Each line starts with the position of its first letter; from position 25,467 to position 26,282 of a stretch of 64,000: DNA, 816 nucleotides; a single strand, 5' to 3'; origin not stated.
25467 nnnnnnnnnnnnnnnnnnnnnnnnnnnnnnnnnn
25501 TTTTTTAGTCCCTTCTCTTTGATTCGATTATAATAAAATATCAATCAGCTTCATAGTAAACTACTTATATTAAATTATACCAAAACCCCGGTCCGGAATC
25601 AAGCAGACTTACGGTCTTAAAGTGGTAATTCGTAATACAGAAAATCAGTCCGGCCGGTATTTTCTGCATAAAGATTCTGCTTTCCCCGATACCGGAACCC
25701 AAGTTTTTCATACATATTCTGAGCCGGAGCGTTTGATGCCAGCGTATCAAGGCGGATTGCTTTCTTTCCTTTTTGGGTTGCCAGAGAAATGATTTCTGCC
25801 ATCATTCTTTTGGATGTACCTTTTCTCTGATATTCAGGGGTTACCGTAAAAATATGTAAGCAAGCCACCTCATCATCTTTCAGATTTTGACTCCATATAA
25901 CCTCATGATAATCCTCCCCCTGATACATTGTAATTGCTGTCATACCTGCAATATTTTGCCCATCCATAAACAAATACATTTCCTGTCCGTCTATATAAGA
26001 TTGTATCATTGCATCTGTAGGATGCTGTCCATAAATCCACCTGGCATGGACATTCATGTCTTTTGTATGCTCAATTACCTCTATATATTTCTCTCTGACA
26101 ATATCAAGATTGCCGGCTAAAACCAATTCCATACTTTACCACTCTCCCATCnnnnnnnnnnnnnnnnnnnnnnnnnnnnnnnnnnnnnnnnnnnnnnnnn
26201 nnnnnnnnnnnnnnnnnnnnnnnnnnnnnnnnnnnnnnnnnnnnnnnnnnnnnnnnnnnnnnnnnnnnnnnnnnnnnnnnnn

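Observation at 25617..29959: Five-gene operon TetR-MFS-APH-ANT(AadA-like)-GNAT: three antibiotic-modifying enzyme folds behind an efflux pump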

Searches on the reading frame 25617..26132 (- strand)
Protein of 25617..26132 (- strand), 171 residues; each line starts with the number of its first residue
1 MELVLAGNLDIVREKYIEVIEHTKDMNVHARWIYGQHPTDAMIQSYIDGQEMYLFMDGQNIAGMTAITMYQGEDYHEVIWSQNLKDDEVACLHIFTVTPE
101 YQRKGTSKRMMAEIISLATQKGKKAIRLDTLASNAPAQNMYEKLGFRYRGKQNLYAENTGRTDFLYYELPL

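Call 3: search_protein_families(library=pfam, proteins=[window:25617-26132:-], max_evalue=0.01)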
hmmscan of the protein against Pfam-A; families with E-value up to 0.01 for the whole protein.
window:25617-26132:- (171 aa): 9 families
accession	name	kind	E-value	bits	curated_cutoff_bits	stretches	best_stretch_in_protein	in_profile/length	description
PF00583.31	Acetyltransf_1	-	2e-14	54.3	20.7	1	32-146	14-116/116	Acetyltransferase (GNAT) family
PF13508.13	Acetyltransf_7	-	5.9e-11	43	27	1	51-147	4-83/84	Acetyltransferase (GNAT) domain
PF13673.13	Acetyltransf_10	-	2.9e-10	40.6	23.6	1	42-150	21-111/128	Acetyltransferase (GNAT) domain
PF08445.16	FR47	-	5.3e-08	33.2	22.1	1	90-149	22-80/86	FR47-like protein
PF13302.13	Acetyltransf_3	-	4.2e-05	24.7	25.4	1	20-147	16-138/138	Acetyltransferase (GNAT) domain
PF13527.13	Acetyltransf_9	-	0.00037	20.9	25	1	43-148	34-126/127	Acetyltransferase (GNAT) domain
PF13420.13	Acetyltransf_4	-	0.0004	20.9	24.3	1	22-161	17-149/155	Acetyltransferase (GNAT) domain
PF17013.11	Acetyltransf_15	-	0.00093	19.1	35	1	38-119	25-102/210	Putative acetyl-transferase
PF12746.13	GNAT_acetyltran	-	0.003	17.7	26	1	89-154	181-242/243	GNAT acetyltransferase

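Call 4: search_protein_families(library=ncbifam, proteins=[window:25617-26132:-], max_evalue=0.01)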
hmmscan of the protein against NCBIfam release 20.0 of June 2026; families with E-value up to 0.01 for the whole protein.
window:25617-26132:- (171 aa): 22 families
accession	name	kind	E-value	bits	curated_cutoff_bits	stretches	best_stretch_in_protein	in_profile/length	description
TIGR01575.1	rimI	equivalog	1.1e-11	45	86.4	1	90-159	56-125/132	ribosomal protein S18-alanine N-acetyltransferase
NF007025.1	PRK09491.1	equivalog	3.4e-10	40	173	1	90-165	63-139/145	ribosomal protein S18-alanine N-acetyltransferase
NF053587.1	SpmdActasePaiA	equivalog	2.7e-08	33.8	250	1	80-165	82-166/172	spermidine/spermine N(1)-acetyltransferase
NF049894.1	CG3035_N_ac_Glu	equivalog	7.1e-06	25.4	280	1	95-149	238-292/300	N-acetylglutamate synthase, CG3035 family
NF002959.0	PRK03624.1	equivalog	8.3e-06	25.6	124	1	93-148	76-131/147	GNAT family acetyltransferase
NF008212.0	PRK10975.1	equivalog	9.8e-06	25.5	219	1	86-146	160-220/232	dTDP-4-amino-4,6-dideoxy-D-galactose acyltransferase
NF043067.1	AAC_6p_group_E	equivalog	7.7e-05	22.6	140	1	73-147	59-128/140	aminoglycoside 6'-N-acetyltransferase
NF000140.3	AAC_6p_Salmo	exception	0.00011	22.5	270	1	65-152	53-138/145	cryptic aminoglycoside N-acetyltransferase AAC(6')-Iy/Iaa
NF033151.0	AAC_6p_A10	exception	0.00014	21.9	400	1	63-148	70-154/178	AAC(6')-I family aminoglycoside 6'-N-acetyltransferase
NF000487.1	stat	exception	0.00021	20.9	420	1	95-157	110-173/189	streptothricin N-acetyltransferase STAT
TIGR03448.1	mycothiol_MshD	equivalog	0.00021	20.7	163.1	1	87-149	224-288/294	mycothiol synthase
NF007527.0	PRK10140.1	equivalog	0.00036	20.4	236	1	82-162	72-152/162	N-acetyltransferase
NF040503.1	resist_ArsN1a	equivalog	0.00054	19.7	170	1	90-152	78-139/159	arsinothricin resistance N-acetyltransferase ArsN1 family A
TIGR03585.1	PseH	equivalog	0.00096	19.3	93.1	1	92-166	80-154/156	UDP-4-amino-4,6-dideoxy-N-acetyl-beta-L-altrosamine N-acetyltransferase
NF033083.0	AAC_3_I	equivalog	0.0012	19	200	1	95-147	83-135/145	AAC(3)-I family aminoglycoside N-acetyltransferase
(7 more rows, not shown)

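Call 8: search_solved_structures(query=window:25617-26132:-, max_evalue=0.01, show_alignments=1)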
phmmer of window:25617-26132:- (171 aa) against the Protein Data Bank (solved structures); distinct sequences matched with E-value up to 0.01: 28.
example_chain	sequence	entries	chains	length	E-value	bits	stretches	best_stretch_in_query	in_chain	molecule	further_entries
3h4q_A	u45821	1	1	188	1.4e-09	41.2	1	17-167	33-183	putative acetyltransferase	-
5isv_A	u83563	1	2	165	3.3e-08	36.7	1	88-171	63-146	Ribosomal-protein-alanine acetyltransferase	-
2cnm_A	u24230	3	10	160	2.2e-06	30.7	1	88-171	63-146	MODIFICATION OF 30S RIBOSOMAL SUBUNIT PROTEIN S18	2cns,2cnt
6wqb_A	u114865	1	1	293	2.4e-06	30.6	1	89-149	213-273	N-terminal acetyltransferase, GNAT family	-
6wqc_A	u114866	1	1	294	2.5e-06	30.6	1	89-149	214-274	N-terminal acetyltransferase, GNAT family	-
7wx5_A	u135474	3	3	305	3.7e-06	30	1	90-155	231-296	N-acetyltransferase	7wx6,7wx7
2oh1_A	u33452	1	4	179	2.6e-05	27.3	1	43-154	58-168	Acetyltransferase, GNAT family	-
2ge3_A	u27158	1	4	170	4.3e-05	26.6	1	96-152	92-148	probable acetyltransferase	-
9mto_A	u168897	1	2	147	6.9e-05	25.9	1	74-169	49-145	[Ribosomal protein bS18]-alanine N-acetyltransferase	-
2vi7_A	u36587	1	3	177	7.3e-05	25.8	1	97-164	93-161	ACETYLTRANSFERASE PA1377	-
1yx0_A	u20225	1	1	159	0.00019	24.5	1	97-156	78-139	hypothetical protein ysnE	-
8a9o_A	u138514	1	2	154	0.00019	24.4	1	95-147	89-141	DpA polyamine acetyltransferase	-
6vp9_A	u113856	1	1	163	0.0002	24.4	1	95-168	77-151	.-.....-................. 20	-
1tiq_A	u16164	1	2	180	0.00022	24.3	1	94-165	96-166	Protease synthase and sporulation negative regulatory protein PAI 1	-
7stx_A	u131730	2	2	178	0.00024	24.1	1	95-168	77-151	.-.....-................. 20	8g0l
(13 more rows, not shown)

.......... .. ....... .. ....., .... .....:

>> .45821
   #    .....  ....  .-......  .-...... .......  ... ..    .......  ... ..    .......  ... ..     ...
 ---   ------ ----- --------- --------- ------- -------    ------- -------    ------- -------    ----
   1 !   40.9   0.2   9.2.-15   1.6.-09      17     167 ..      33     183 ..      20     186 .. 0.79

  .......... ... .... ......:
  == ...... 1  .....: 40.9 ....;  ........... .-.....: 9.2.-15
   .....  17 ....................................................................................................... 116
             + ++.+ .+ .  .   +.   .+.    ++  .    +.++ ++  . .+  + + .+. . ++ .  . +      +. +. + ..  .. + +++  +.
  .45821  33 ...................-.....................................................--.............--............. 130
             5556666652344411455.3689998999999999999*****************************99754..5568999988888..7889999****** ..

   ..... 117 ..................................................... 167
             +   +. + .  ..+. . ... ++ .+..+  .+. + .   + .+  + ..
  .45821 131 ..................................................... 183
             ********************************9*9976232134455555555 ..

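Call 67: search_protein_families(library=padloc, proteins=[window:25617-26132:-], max_evalue=0.001)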
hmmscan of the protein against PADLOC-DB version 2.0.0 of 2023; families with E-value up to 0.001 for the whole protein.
window:25617-26132:- (171 aa): 0 families
